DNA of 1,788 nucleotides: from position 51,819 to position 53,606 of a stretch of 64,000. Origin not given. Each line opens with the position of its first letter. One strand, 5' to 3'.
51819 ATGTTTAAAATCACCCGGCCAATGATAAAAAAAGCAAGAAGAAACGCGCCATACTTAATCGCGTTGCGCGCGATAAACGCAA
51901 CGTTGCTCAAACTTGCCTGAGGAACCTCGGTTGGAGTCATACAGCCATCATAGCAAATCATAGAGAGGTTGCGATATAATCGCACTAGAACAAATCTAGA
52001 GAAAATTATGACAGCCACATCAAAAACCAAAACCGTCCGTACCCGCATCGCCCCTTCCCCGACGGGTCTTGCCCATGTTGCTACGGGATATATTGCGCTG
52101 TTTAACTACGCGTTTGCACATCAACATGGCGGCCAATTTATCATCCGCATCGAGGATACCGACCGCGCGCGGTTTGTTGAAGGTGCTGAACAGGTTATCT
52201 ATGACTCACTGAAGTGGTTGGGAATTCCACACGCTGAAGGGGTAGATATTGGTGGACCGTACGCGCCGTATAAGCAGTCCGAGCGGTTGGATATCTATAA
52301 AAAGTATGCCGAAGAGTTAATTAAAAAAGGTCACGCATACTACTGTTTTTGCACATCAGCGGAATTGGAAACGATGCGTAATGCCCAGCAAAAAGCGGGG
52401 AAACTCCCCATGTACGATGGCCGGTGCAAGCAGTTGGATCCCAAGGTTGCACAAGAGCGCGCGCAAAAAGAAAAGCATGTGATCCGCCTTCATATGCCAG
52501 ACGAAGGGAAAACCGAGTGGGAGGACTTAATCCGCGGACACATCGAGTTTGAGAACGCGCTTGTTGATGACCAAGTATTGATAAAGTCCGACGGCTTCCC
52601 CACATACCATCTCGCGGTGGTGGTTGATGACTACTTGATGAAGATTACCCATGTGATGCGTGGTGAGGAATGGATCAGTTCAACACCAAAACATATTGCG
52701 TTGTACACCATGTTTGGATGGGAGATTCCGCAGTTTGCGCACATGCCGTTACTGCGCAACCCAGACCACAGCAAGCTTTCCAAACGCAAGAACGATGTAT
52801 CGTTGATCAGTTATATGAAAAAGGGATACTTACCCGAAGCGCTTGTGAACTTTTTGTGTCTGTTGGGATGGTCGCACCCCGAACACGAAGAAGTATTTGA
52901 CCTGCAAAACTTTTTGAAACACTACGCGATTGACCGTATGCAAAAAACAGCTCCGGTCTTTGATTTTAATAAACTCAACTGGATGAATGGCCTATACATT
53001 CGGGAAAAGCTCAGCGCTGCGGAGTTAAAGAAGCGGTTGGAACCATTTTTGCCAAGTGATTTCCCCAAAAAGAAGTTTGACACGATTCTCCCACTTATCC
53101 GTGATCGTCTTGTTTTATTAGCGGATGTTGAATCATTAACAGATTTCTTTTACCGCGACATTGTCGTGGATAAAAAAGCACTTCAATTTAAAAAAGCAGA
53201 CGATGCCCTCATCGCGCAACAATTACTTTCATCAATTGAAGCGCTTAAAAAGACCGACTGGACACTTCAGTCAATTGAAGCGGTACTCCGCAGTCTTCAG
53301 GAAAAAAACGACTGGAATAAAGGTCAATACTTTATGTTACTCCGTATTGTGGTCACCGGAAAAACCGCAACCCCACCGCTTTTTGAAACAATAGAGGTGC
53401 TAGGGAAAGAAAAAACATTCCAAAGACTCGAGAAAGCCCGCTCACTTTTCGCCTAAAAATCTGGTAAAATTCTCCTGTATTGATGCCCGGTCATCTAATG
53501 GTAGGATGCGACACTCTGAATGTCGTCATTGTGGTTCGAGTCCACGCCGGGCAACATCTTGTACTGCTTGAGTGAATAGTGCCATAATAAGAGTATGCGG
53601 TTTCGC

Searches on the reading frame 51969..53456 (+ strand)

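Call 52: search_protein_families(library=ncbifam, proteins=[window:51969-53456:+], max_evalue=1e-10)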
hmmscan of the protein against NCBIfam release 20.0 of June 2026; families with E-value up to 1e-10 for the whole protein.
window:51969-53456:+ (495 aa): 10 families
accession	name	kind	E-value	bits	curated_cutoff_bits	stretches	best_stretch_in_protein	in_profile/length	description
TIGR00464.1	gltX_bact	equivalog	1.2e-152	509.1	289.95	1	22-489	1-465/470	glutamate--tRNA ligase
TIGR03838.1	queuosine_YadB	equivalog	7.2e-62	209.2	276.7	1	24-303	2-259/272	tRNA glutamyl-Q(34) synthetase GluQRS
NF004315.1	PRK05710.1-4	equivalog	3.1e-61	207.2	250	1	25-293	1-271/274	tRNA glutamyl-Q(34) synthetase GluQRS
NF004314.0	PRK05710.1-3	equivalog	3.5e-59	200.6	256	1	20-319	4-278/297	tRNA glutamyl-Q(34) synthetase GluQRS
NF004313.0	PRK05710.1-2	equivalog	6.7e-44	150.2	380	1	21-285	3-257/299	tRNA glutamyl-Q(34) synthetase GluQRS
NF003169.0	PRK04156.1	equivalog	1.6e-42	145.9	516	1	14-272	95-341/567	glutamate--tRNA ligase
NF004312.0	PRK05710.1-1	equivalog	4.9e-41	141.1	453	1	15-322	6-284/306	tRNA glutamyl-Q(34) synthetase GluQRS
TIGR00463.1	gltX_arch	equivalog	3.3e-34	118.4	401.75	1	16-274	87-334/560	glutamate--tRNA ligase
NF011291.0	PRK14703.1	equivalog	3.5e-15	55.3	681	1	18-154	27-155/769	glutamine--tRNA ligase/YqeY domain fusion protein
TIGR00440.1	glnS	equivalog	2.7e-13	49.6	425.8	1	23-231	1-203/524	glutamine--tRNA ligase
